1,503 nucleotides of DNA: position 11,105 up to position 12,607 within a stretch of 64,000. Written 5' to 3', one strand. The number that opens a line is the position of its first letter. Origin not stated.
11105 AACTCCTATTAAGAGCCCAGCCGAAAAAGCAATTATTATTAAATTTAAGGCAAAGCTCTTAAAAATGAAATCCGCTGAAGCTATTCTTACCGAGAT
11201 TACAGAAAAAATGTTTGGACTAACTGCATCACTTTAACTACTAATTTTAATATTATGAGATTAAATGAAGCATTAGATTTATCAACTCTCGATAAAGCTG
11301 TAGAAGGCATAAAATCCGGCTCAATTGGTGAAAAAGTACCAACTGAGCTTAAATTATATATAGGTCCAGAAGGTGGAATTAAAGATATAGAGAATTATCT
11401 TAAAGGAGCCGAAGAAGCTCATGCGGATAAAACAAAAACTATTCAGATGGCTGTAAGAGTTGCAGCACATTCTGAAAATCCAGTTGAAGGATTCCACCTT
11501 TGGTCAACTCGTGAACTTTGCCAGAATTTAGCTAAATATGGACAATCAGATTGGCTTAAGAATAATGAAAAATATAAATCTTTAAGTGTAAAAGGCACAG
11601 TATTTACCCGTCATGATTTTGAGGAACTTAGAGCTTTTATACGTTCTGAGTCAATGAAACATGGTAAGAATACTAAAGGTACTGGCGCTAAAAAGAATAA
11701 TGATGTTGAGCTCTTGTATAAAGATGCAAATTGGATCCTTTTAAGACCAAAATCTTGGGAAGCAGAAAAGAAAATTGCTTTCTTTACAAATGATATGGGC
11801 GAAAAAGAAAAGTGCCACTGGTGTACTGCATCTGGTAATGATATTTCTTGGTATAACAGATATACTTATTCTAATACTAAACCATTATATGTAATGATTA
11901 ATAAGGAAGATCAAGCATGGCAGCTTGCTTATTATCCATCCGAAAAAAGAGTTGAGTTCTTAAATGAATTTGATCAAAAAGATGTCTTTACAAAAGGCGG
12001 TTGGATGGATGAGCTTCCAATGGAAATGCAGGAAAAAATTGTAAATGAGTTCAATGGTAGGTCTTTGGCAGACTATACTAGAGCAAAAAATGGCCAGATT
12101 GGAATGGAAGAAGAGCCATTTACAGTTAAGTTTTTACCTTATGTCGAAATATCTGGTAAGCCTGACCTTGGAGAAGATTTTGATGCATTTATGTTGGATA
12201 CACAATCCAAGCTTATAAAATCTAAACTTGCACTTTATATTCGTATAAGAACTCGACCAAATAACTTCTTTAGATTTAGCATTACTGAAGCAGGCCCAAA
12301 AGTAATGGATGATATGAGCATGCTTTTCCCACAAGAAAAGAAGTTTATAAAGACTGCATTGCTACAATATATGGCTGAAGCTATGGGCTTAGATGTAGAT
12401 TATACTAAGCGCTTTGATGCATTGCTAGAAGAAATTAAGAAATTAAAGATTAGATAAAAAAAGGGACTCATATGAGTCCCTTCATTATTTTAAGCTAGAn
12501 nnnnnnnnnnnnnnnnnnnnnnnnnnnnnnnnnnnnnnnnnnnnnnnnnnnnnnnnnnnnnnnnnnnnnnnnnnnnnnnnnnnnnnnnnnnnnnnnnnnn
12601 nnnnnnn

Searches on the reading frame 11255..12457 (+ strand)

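Call 50: search_protein_families(library=pfam, proteins=[window:11255-12457:+], max_evalue=0.001)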
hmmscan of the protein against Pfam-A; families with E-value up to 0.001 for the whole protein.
window:11255-12457:+ (400 aa): 0 families

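Call 72: search_protein_families(library=phrogs, proteins=[window:11255-12457:+], max_evalue=0.001)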
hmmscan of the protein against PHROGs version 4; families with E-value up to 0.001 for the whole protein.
window:11255-12457:+ (400 aa): 1 family
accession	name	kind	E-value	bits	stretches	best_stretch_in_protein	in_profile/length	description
phrog_28193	-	unknown function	0.00017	21.5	1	187-244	133-191/681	-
